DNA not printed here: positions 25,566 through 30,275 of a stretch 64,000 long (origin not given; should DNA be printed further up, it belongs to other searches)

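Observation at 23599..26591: Uncharacterised two-gene module: DUF3696-type ABC ATPase plus a 291-aa partner with no known nuclease motif, wedged between hsdS and the Druantia-like genes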

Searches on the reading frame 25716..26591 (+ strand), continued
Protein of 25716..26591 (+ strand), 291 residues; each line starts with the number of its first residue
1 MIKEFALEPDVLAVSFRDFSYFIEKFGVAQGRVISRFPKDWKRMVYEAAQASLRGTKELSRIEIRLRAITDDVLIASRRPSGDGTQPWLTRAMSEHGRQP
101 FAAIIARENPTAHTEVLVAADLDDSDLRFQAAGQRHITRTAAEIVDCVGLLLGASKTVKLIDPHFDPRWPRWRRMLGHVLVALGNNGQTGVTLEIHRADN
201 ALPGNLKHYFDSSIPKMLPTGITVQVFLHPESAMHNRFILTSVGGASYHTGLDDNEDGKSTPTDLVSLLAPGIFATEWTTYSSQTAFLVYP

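Call 97: search_dna_similar(query=P0196, collection=plasmids, mode=protein, max_rows=15, rows=spread)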
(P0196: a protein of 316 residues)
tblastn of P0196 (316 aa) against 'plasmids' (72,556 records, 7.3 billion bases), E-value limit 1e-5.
Records with a match: 4; places in all: 4; records where one place covers at least 80% of the query: 4.
Best place of each record, by identity: <60% 4.
By first word of the organism name: Methylocella 2; Deinococcus 1; Azotobacter 1.
By predicted mobility (MOB-suite, as given by PLSDB): non-mobilizable 3; mobilizable 1.
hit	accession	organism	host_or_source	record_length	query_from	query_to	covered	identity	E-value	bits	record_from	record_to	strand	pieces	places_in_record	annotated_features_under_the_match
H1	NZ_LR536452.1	Methylocella tundrae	-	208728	1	303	96%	29.6%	3e-34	139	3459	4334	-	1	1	hypothetical protein | AAA family ATPase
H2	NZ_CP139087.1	Methylocella tundrae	Single cell,tundra wetland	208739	1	303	96%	29.6%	3e-34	139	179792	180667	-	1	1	hypothetical protein | AAA family ATPase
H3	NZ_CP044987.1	Deinococcus sp. AJ005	single cell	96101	1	295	93%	28.7%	6e-27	118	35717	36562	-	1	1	hypothetical protein | AAA family ATPase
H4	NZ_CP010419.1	Azotobacter chroococcum NCIMB 8003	cell culture,soil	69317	5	268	84%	22.6%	7e-9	64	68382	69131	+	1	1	hypothetical protein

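Call 98: search_dna_similar(query=P0196, collection=phages, mode=protein, max_rows=10)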
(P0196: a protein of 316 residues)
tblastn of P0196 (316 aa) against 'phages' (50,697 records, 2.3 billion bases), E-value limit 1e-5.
No match.

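Call 99: get_annotated_region(hit=H1, flank=9000)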
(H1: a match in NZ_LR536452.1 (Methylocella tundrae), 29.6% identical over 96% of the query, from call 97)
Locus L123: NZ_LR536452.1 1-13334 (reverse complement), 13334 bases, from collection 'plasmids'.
description: Methylocella tundrae isolate MTUNDRAET4 annotated genome plasmid 3
organism: Methylocella tundrae (NCBI taxid 227605)
taxonomy: Bacteria; Pseudomonadota; Alphaproteobacteria; Hyphomicrobiales; Beijerinckiaceae; Methylocella; Methylocella tundrae
host: -; source: -; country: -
typing (MOB-suite, as given by PLSDB): non-mobilizable
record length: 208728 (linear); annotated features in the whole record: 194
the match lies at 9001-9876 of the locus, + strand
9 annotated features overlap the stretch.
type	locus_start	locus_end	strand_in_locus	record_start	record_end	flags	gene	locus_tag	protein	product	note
CDS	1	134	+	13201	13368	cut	-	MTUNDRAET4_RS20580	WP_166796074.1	hypothetical protein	-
CDS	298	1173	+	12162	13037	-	-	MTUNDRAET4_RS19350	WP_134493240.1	WYL domain-containing protein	-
CDS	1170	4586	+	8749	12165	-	-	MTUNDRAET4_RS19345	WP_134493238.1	DEAD/DEAH box helicase family protein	-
CDS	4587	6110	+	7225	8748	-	-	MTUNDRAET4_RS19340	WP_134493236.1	class I SAM-dependent DNA methyltransferase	-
CDS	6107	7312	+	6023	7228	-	-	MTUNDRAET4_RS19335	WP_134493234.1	restriction endonuclease subunit S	GO:0006304 - DNA modification [Evidence IEA]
CDS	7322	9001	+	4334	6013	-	-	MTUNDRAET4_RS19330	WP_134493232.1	AAA family ATPase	-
CDS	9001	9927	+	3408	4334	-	-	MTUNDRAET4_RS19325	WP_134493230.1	hypothetical protein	-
CDS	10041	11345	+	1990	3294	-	-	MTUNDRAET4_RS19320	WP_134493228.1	SIR2 family protein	-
CDS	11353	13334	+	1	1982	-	-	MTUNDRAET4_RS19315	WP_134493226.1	DUF87 domain-containing protein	-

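Call 100: get_annotated_region(hit=H3, flank=9000)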
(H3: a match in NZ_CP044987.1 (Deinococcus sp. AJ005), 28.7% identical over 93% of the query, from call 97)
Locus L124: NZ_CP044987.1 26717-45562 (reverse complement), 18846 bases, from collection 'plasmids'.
description: Deinococcus sp. AJ005 plasmid p96k, complete sequence
organism: Deinococcus sp. AJ005 (NCBI taxid 2652443)
taxonomy: Bacteria; Deinococcota; Deinococci; Deinococcales; Deinococcaceae; Deinococcus; Deinococcus sp. AJ005
host: -; source: single cell; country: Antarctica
typing (MOB-suite, as given by PLSDB): non-mobilizable
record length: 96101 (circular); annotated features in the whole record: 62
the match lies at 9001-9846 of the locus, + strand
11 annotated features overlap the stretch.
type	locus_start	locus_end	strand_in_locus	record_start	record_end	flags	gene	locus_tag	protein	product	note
CDS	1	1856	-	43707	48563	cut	-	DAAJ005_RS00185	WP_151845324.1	UvrD-helicase domain-containing protein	-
CDS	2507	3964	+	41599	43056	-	-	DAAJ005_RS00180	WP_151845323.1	replication initiator protein A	-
CDS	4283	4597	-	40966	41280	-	-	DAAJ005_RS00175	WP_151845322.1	hypothetical protein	-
CDS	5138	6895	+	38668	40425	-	-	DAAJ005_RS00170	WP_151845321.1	hypothetical protein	-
CDS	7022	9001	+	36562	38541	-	-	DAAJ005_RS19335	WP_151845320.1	AAA family ATPase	-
CDS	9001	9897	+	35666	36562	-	-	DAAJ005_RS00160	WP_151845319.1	hypothetical protein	-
CDS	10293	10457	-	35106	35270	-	-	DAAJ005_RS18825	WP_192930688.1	D-alanyl-D-alanine carboxypeptidase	GO:0006508 - proteolysis [Evidence IEA]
CDS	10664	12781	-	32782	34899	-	-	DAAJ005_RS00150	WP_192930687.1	DUF2357 domain-containing protein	-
CDS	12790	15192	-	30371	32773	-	-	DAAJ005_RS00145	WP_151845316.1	AAA family ATPase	-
CDS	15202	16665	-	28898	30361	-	-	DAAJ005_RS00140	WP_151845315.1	hypothetical protein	-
CDS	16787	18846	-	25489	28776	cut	-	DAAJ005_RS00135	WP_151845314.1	AAA domain-containing protein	-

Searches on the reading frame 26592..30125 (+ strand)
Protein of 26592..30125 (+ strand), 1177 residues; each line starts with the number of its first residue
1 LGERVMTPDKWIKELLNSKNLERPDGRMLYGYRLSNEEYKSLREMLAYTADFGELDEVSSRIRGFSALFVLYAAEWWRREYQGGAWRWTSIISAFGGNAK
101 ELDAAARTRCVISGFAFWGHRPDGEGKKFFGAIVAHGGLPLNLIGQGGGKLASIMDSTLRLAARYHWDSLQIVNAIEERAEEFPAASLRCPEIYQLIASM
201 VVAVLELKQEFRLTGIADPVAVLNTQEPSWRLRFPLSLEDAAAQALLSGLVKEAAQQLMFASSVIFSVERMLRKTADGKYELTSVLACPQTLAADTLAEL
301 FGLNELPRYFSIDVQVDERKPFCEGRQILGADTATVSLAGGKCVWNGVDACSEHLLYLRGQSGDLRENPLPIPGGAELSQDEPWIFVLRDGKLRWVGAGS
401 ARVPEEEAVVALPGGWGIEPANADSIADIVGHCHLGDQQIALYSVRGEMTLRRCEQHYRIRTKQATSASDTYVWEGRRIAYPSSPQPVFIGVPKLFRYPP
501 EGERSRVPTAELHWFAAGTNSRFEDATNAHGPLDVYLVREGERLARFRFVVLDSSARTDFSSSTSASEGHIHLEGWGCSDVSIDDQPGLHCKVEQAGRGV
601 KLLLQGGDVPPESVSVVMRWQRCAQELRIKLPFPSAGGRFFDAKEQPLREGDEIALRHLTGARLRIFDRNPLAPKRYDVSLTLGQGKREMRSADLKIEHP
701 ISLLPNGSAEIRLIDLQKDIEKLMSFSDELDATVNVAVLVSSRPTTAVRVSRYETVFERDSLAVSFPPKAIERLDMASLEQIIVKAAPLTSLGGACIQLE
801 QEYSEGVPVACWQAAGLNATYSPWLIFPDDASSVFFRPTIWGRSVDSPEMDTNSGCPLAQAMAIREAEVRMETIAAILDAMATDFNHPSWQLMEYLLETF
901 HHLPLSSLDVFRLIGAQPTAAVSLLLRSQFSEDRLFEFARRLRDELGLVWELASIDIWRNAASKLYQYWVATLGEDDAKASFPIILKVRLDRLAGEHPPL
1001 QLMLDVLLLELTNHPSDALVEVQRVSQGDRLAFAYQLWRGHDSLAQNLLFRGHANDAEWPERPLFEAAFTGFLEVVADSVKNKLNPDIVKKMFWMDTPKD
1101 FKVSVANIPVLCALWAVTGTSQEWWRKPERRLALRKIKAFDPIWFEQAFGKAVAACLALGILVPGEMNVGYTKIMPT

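Call 8: search_protein_families(library=pfam, proteins=[window:26592-30125:+], max_evalue=0.01)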
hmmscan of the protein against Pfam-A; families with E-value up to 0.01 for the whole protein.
window:26592-30125:+ (1177 aa): 0 families

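Call 9: search_protein_families(library=padloc, proteins=[window:26592-30125:+], max_evalue=0.01)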
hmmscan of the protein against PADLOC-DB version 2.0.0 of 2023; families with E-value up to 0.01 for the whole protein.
window:26592-30125:+ (1177 aa): 12 families
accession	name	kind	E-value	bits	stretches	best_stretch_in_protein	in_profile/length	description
PDLC00048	DruH3|DruH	-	3e-128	427.5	1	106-1154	14-1027/1036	Unknown function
PDLC00049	DruH3|DruH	-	7.3e-125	416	1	5-1153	9-1092/1100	Unknown function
PDLC00047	DruH3|DruH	-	9.3e-105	349.6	1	11-1151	7-1107/1118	Unknown function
PDLC00050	DruH3|DruH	-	8.8e-81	270.2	2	379-978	371-946/1101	Unknown function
PDLC00038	DruH3|DruH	-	8.1e-65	217.3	1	9-970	9-966/1168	Unknown function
PDLC00039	DruH3|DruH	-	1.7e-49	166.7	2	9-275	68-330/1142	Unknown function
PDLC00042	DruH3|DruH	-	4e-42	142.1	1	453-975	37-537/687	Unknown function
PDLC00044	DruH3|DruH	-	4.8e-42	141.7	2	7-258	7-255/1096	Unknown function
PDLC00041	DruH3|DruH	-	7.8e-38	127.8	1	10-973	10-957/1117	Unknown function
PDLC00040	DruH3|DruH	-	4.2e-19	65.7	1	20-277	62-310/1098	Unknown function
PDLC00043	DruH3|DruH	-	3.9e-15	54.4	1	861-966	10-111/269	Unknown function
PDLC00045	DruH3|DruH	-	6.7e-08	28.9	1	28-148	30-141/1065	Unknown function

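Call 10: search_protein_families(library=ncbifam, proteins=[window:26592-30125:+], max_evalue=1)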
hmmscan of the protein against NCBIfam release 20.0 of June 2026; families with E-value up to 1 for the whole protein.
window:26592-30125:+ (1177 aa): 1 family
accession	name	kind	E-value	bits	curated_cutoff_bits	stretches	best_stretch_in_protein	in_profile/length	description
NF038336.1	YjiT_fam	subfamily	1.6e-187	625.7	150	1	11-1150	1-1087/1090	STY4851/ECs_5259 family protein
